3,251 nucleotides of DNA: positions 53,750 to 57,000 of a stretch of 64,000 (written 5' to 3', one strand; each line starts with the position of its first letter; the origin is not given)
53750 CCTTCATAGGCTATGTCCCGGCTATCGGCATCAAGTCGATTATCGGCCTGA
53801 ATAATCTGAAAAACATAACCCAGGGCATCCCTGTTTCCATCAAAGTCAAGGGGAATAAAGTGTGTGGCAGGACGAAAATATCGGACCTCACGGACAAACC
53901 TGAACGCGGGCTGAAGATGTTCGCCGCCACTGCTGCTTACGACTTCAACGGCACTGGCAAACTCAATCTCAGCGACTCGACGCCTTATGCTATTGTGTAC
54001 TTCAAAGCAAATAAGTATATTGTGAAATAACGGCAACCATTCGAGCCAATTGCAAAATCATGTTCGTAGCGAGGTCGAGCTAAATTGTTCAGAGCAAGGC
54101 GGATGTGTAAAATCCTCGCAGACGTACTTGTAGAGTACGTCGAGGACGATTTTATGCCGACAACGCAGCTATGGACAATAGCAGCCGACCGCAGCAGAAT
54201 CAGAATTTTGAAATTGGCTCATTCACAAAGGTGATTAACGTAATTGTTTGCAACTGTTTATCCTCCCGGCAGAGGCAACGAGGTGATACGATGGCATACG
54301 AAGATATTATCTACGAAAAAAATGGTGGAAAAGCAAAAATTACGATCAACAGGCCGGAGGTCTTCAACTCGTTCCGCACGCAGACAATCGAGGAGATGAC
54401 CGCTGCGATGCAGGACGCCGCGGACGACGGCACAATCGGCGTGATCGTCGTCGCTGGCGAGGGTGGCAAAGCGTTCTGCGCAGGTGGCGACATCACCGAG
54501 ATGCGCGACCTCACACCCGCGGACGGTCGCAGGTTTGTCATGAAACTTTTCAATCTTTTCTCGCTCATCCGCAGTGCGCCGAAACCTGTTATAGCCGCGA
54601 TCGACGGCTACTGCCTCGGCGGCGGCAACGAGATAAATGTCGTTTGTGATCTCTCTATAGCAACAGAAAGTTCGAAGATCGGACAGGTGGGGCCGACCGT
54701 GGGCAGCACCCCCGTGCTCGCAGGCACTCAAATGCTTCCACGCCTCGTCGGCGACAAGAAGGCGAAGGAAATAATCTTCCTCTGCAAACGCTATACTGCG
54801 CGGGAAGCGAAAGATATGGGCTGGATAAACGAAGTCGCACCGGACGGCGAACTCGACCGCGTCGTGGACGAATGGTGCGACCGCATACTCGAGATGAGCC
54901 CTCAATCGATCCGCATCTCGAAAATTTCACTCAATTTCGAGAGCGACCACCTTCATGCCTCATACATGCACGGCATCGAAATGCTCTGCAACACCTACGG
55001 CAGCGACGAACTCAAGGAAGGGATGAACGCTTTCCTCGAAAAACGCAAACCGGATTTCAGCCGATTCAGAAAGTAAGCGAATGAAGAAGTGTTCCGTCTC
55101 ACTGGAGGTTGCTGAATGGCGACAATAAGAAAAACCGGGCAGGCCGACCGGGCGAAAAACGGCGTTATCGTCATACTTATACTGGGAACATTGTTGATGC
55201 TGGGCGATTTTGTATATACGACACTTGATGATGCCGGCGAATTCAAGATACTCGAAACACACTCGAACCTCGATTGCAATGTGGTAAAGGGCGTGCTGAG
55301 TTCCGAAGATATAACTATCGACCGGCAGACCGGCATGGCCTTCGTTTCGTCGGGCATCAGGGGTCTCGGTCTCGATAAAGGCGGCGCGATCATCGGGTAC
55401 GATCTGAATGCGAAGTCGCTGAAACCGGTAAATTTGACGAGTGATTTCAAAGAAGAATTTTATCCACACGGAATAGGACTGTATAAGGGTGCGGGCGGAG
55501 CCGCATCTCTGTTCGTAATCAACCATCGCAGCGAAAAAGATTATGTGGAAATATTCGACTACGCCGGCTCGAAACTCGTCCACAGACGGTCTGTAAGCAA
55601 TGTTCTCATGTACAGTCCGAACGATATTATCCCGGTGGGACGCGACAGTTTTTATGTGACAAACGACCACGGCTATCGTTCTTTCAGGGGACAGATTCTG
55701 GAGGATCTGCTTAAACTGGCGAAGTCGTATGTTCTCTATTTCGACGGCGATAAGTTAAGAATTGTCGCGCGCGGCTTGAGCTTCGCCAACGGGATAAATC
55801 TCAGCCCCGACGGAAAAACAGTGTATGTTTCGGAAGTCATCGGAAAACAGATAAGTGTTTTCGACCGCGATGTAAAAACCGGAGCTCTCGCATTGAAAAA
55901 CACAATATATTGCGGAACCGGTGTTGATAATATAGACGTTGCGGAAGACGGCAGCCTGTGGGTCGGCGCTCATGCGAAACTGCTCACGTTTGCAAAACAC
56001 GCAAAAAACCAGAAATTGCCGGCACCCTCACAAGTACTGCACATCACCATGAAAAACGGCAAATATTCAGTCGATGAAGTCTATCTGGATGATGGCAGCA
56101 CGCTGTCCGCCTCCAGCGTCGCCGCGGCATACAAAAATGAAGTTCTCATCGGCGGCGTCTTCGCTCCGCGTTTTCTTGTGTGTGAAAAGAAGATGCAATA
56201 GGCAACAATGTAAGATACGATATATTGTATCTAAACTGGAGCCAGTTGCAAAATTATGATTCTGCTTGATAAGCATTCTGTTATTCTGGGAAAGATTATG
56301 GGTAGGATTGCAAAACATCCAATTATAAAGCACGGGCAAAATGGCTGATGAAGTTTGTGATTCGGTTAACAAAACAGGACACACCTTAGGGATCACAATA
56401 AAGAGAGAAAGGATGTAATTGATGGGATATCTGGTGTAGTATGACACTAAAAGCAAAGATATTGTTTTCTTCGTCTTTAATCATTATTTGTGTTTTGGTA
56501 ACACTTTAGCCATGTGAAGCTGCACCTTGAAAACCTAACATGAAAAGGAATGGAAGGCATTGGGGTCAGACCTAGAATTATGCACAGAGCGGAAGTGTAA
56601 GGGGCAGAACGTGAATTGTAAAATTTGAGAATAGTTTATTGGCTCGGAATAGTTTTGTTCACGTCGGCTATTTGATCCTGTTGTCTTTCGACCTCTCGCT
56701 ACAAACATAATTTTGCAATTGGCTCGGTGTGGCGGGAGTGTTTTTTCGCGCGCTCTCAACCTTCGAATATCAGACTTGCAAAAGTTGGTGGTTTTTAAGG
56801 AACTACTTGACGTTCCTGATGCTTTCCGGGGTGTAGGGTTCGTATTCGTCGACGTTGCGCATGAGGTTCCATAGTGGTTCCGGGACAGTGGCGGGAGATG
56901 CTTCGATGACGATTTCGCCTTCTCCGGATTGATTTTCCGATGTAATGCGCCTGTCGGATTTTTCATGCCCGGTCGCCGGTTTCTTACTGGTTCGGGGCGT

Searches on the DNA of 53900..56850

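Call 75: search_rna_families(source=window, start=53900, end=56850, threshold=evalue, max_evalue=1)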
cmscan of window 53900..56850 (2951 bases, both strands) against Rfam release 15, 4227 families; matches with E-value up to 1: 0.
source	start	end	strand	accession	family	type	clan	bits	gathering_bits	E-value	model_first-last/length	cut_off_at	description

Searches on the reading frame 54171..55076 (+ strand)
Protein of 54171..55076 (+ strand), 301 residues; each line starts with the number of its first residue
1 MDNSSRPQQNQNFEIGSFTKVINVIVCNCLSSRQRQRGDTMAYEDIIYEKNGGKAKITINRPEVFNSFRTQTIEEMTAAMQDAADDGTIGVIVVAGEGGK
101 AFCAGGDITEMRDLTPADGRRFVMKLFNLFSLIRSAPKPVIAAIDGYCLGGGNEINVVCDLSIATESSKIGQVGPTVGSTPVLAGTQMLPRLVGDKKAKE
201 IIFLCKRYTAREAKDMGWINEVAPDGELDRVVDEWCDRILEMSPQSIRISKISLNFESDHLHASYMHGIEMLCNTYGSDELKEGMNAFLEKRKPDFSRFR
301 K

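Call 16: search_protein_families(library=pfam, proteins=[window:54171-55076:+])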
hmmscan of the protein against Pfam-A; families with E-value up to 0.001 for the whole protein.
window:54171-55076:+ (301 aa): 2 families
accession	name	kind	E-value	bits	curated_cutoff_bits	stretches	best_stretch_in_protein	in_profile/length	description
PF00378.25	ECH_1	-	1.9e-64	217.8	27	1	50-297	2-249/251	Enoyl-CoA hydratase/isomerase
PF16113.10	ECH_2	-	2.3e-32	113.3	27.2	1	56-287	3-237/335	Enoyl-CoA hydratase/isomerase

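Call 36: find_homologous_proteins(query=window:54171-55076:+, max_evalue=1e-40)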
Query window:54171-55076:+ (301 aa): 6734 proteins with E <= 1e-40 among 8000 candidates; the best 120 are listed.
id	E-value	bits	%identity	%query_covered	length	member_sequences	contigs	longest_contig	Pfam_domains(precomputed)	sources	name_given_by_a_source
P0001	1.1e-171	588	100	87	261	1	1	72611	PF00378.26,PF16113.11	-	-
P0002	1.4e-152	525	88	87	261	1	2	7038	PF00378.26,PF16113.11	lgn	-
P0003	2.6e-137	475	79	87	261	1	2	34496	PF00378.26,PF16113.11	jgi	-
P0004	1.6e-134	466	79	87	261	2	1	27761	PF00378.26,PF16113.11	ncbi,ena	ncbi:MAG: enoyl-CoA hydratase-related protein [bacterium]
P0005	2.0e-133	462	77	87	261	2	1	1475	PF00378.26,PF16113.11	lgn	-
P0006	3.9e-133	461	77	87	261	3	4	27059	PF00378.26,PF16113.11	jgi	-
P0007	2.7e-132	459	76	87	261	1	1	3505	PF00378.26,PF16113.11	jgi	jgi:dihydroxynaphthoic acid synthetase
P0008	2.7e-132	459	77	87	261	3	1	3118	PF00378.26,PF16113.11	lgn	-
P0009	5.1e-132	458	77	87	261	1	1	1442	PF00378.26,PF16113.11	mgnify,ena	mgnify:CR=1 FL=1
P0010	5.7e-132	458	75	86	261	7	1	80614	PF00378.26,PF16113.11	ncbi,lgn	-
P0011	9.4e-131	454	77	87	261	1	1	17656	PF00378.26,PF16113.11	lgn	-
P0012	1.1e-130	453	74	86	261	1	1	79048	PF00378.26,PF16113.11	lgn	-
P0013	3.6e-130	452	74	87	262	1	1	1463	PF00378.26,PF16113.11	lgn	-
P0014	8.7e-130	450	75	87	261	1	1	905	PF00378.26,PF16113.11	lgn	-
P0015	9.6e-129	447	75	87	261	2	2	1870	PF00378.26,PF16113.11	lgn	-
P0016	2.7e-128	445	75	87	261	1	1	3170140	PF00378.26,PF16113.11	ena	-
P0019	7.7e-126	437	73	87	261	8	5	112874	PF00378.26,PF16113.11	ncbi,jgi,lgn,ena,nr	ncbi:MAG TPA: enoyl-CoA hydratase-related protein [bacterium]|nr:enoyl-CoA hydratase-related protein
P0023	2.5e-124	432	71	87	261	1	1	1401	PF00378.26,PF16113.11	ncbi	-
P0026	6.5e-124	431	71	87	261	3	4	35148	PF00378.26,PF16113.11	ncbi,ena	-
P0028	2.3e-123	429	72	87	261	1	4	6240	PF00378.26,PF16113.11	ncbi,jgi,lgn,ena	-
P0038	7.3e-121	421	72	87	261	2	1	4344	PF00378.26,PF16113.11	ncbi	-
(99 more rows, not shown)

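Call 37: find_encoding_contigs(protein=P0001, flank=10000, max_places=3)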
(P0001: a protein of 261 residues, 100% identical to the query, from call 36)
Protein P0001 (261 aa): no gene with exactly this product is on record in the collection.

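Call 38: find_encoding_contigs(protein=P0002, flank=10000, max_places=3)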
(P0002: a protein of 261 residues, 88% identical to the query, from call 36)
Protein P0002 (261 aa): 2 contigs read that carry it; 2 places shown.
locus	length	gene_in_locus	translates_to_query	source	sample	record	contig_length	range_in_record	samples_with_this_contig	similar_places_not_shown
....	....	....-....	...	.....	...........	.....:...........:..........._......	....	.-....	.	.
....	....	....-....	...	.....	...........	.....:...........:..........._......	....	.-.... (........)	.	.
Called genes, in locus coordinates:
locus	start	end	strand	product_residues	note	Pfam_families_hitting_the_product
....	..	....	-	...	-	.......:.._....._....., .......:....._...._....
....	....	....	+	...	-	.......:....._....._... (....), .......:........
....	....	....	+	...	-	-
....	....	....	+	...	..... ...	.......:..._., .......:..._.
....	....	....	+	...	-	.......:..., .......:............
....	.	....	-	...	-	?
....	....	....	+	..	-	-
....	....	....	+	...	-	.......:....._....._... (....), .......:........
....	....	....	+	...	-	-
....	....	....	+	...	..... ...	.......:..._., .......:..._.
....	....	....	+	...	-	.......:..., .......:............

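Call 66: list_cluster_members(proteins=[P0004, P0010, P0016, P0019, P0023, P0026, P0028, P0038])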
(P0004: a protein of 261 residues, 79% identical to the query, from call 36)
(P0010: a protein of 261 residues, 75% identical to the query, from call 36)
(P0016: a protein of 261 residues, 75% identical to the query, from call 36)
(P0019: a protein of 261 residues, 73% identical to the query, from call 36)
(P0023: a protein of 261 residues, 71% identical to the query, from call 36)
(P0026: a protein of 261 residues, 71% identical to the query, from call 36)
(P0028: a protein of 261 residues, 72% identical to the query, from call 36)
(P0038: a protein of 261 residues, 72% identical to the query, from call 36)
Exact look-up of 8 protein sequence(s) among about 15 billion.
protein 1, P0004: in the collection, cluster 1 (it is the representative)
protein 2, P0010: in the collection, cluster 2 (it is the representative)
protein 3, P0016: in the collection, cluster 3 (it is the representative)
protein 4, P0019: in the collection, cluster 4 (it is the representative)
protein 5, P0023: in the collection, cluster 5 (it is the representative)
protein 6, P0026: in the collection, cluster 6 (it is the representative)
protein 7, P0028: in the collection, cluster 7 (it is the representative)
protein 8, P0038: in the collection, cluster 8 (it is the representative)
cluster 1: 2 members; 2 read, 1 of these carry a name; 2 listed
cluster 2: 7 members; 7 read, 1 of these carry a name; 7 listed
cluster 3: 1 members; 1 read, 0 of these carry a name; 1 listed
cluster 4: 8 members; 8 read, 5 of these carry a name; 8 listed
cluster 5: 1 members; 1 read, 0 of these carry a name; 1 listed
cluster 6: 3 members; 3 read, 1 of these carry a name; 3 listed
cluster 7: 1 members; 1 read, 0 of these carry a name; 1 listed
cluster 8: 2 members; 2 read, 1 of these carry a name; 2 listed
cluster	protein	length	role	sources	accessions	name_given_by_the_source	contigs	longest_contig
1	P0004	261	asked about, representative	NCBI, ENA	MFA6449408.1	MAG: enoyl-CoA hydratase-related protein [bacterium]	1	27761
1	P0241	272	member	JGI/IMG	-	-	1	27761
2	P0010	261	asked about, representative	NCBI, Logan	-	-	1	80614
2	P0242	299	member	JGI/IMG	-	dihydroxynaphthoic acid synthetase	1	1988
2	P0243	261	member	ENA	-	-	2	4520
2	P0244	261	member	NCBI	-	-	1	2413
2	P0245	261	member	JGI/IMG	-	-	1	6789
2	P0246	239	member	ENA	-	-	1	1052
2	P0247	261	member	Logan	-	-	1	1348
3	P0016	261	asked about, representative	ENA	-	-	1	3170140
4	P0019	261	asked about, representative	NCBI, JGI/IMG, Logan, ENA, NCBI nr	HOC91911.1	MAG TPA: enoyl-CoA hydratase-related protein [bacterium] | enoyl-CoA hydratase-related protein [bacterium]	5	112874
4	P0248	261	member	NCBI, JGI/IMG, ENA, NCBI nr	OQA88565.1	MAG: 1,4-Dihydroxy-2-naphthoyl-CoA synthase [bacterium ADurb.Bin236]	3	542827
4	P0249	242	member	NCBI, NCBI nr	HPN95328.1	MAG TPA: enoyl-CoA hydratase-related protein, partial [bacterium] | enoyl-CoA hydratase-related protein [bacterium]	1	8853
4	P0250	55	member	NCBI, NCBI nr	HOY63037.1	MAG TPA: enoyl-CoA hydratase-related protein, partial [bacterium] | enoyl-CoA hydratase-related protein [bacterium]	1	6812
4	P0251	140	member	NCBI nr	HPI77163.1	enoyl-CoA hydratase-related protein [bacterium]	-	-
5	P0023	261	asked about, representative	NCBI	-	-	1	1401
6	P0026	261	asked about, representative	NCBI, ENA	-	-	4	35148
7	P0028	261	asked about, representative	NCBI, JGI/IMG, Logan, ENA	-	-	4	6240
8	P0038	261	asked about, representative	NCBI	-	-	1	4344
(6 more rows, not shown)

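Call 67: find_encoding_contigs(protein=P0003, flank=10000, max_places=2)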
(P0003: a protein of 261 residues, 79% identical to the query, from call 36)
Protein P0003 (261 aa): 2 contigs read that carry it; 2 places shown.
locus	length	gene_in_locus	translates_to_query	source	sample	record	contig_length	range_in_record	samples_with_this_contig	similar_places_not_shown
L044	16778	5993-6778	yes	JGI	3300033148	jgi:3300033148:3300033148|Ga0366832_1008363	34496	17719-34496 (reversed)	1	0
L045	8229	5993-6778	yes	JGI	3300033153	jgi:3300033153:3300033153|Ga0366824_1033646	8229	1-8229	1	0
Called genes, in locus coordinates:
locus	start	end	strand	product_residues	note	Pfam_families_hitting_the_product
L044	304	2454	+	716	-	PF09371:Tex_N, PF22706:Tex_central_region, PF16921:Tex_YqgF, PF14635:HHH_7, PF12836:HHH_3, PF17674:HHH_9, PF00575:S1, PF23459:S1_RRP5, +2 more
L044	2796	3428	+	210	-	PF00072:Response_reg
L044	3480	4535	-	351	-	-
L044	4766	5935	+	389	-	PF02771:Acyl-CoA_dh_N, PF02770:Acyl-CoA_dh_M, PF00441:Acyl-CoA_dh_1, PF08028:Acyl-CoA_dh_2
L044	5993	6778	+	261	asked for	PF00378:ECH_1, PF16113:ECH_2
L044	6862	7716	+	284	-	PF02737:3HCDH_N, PF00725:3HCDH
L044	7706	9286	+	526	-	PF01663:Phosphodiest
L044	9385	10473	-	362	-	PF13185:GAF_2 (weak), PF13492:GAF_3, PF00990:GGDEF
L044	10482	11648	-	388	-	PF08240:ADH_N, PF00107:ADH_zinc_N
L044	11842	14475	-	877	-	PF13414:TPR_11, PF13432:TPR_16, PF13424:TPR_12, PF07719:TPR_2, PF13371:TPR_9, PF13414:TPR_11, PF14559:TPR_19, PF07719:TPR_2, +34 more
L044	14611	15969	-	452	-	PF00890:FAD_binding_2 (faint), PF01266:DAO (faint), PF01494:FAD_binding_3, PF07992:Pyr_redox_2 (weak), PF12831:FAD_oxidored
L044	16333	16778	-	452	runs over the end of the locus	-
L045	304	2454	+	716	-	PF09371:Tex_N, PF22706:Tex_central_region, PF16921:Tex_YqgF, PF14635:HHH_7, PF12836:HHH_3, PF17674:HHH_9, PF00575:S1, PF23459:S1_RRP5, +2 more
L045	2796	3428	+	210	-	PF00072:Response_reg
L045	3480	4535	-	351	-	-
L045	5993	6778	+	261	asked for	PF00378:ECH_1, PF16113:ECH_2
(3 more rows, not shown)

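Call 68: find_encoding_contigs(protein=P0004, flank=10000, max_places=2)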
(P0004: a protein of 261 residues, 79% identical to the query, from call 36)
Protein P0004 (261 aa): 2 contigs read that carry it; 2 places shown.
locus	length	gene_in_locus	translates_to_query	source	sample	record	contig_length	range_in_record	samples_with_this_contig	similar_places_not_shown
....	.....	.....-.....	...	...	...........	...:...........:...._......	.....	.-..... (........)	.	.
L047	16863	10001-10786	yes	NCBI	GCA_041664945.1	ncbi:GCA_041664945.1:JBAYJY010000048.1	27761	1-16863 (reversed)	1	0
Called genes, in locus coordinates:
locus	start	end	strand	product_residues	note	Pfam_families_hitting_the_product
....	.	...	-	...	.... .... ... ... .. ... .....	-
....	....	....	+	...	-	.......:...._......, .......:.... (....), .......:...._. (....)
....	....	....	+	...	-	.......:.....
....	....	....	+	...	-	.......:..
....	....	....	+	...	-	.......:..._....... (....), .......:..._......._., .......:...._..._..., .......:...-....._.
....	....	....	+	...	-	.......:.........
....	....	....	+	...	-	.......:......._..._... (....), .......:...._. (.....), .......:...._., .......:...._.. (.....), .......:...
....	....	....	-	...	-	-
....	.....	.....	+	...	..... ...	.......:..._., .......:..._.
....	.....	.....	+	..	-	-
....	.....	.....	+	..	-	-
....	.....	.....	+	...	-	-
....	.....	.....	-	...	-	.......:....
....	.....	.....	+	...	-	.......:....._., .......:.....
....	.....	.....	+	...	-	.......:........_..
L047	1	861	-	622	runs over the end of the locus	-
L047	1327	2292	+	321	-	PF02563:Poly_export, PF10531:SLBB (weak), PF22461:SLBB_2 (weak)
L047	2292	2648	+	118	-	PF04977:DivIC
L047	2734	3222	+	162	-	PF00575:S1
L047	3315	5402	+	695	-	PF02629:CoA_binding (weak), PF13380:CoA_binding_2, PF13607:Succ_CoA_lig, PF13549:ATP-grasp_5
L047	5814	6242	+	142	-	PF00239:Resolvase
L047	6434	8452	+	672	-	PF02665:Nitrate_red_gam (weak), PF13237:Fer4_10 (faint), PF12797:Fer4_2 (faint), PF13183:Fer4_8, PF02754:CCG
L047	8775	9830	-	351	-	-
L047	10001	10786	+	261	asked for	PF00378:ECH_1, PF16113:ECH_2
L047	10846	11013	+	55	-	-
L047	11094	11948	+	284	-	-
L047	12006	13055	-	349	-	PF10546:P63C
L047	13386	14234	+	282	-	PF02737:3HCDH_N, PF00725:3HCDH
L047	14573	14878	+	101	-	PF01910:Thiamine_BP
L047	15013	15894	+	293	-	PF01261:AP_endonuc_2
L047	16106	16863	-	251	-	PF01869:BcrAD_BadFG (weak)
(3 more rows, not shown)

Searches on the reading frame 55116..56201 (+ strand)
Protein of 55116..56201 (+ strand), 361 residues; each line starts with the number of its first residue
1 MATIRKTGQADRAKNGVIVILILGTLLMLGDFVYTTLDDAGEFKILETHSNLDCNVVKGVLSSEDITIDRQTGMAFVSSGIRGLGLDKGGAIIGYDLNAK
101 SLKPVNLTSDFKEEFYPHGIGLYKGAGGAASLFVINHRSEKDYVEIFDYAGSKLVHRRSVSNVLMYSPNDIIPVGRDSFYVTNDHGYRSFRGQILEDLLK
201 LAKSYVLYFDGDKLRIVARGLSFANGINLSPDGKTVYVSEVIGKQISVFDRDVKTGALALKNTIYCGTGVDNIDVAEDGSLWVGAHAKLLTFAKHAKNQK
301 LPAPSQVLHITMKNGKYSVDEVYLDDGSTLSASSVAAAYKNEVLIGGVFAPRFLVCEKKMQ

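Call 16: search_protein_families(library=pfam, proteins=[window:55116-56201:+])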
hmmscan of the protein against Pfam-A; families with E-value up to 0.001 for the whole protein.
window:55116-56201:+ (361 aa): 3 families
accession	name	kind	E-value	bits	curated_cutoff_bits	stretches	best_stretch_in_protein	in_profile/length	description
PF01731.26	Arylesterase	-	1.2e-22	80.4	21.3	1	169-251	1-83/86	Arylesterase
PF08450.18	SGL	-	4e-11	43.4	26.3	1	167-288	87-206/246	SMP-30/Gluconolactonase/LRE-like region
PF03088.22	Str_synth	-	4.2e-05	24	25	1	205-247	38-82/89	Strictosidine synthase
